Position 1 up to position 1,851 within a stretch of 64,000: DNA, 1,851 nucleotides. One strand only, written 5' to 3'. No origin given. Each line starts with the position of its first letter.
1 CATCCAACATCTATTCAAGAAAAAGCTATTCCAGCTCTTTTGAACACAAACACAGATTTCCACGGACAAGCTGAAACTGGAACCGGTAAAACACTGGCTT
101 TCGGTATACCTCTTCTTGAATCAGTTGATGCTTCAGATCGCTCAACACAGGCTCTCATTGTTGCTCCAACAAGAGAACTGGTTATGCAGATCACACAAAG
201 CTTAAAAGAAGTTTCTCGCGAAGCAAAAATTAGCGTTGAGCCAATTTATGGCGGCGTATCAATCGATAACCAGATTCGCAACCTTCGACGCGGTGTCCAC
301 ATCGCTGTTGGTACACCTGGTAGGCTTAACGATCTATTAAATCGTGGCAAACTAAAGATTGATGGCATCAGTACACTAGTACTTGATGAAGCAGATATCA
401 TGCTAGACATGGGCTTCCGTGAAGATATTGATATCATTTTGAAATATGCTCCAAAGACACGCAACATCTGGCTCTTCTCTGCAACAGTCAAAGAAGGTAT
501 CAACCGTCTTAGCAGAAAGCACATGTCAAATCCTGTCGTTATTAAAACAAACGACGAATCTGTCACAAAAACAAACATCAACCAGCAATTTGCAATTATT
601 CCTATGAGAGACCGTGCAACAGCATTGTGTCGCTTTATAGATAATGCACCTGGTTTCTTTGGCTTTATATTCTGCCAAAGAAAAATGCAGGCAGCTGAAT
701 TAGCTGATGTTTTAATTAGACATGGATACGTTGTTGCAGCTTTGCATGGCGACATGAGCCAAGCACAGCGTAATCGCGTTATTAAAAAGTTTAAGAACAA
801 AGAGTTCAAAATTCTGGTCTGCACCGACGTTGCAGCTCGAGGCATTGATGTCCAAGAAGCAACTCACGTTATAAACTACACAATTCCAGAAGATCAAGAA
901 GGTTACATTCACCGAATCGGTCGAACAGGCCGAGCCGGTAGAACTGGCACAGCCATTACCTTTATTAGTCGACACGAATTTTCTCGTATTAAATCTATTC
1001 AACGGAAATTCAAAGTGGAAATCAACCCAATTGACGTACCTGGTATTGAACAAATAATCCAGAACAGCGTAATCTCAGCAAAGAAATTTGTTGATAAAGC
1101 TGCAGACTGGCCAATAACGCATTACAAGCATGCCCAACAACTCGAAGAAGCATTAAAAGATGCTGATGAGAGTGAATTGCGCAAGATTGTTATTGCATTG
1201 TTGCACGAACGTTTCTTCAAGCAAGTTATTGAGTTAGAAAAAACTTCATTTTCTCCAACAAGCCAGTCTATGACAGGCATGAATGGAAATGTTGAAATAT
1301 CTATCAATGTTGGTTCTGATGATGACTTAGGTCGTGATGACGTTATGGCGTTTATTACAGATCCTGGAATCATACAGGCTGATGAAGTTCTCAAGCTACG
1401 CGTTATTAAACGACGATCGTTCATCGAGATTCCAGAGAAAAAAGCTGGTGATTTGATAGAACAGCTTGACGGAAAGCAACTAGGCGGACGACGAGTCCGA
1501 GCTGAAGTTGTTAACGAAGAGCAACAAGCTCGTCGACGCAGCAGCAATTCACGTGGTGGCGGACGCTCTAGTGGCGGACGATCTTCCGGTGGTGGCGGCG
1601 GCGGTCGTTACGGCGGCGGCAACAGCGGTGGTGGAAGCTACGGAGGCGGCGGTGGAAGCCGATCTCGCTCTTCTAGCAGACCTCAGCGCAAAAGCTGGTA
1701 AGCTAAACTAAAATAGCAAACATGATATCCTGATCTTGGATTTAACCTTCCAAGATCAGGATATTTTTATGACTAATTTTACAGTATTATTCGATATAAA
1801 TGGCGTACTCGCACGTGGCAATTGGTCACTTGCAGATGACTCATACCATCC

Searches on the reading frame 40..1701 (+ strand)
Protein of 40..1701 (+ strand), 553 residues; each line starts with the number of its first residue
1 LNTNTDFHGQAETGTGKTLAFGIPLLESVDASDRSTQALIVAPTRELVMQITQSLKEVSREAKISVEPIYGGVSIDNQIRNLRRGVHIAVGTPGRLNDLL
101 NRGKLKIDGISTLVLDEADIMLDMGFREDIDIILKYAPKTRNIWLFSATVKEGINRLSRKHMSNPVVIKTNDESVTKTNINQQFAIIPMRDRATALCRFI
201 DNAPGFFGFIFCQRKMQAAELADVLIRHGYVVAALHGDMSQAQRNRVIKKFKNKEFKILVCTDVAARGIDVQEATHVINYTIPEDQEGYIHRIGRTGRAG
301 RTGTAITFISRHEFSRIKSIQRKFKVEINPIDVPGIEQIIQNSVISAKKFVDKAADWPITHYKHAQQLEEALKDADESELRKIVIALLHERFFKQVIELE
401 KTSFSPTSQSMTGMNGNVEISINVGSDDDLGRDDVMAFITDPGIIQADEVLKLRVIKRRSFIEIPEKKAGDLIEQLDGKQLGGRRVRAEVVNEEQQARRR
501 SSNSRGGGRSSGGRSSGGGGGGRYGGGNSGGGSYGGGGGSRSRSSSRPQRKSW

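Call 64: search_protein_families(library=pfam, proteins=[window:40-1701:+])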
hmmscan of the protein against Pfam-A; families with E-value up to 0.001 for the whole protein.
window:40-1701:+ (553 aa): 5 families
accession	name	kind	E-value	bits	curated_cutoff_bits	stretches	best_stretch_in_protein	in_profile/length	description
PF00270.35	DEAD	-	3.4e-41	141.2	26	1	4-155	14-165/167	DEAD/DEAH box helicase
PF00271.37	Helicase_C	-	6.4e-35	120.2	23.5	1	194-300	4-110/110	Helicase conserved C-terminal domain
PF03880.21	DbpA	-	1.8e-10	41.1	25.6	1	420-489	2-71/72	DbpA RNA binding domain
PF04851.21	ResIII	-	1.3e-06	28.9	22.5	1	10-124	29-140/164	Type III restriction enzyme, res subunit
PF14617.12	CMS1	-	3.3e-05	23.8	35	1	34-117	123-207/250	U3-containing 90S pre-ribosomal complex subunit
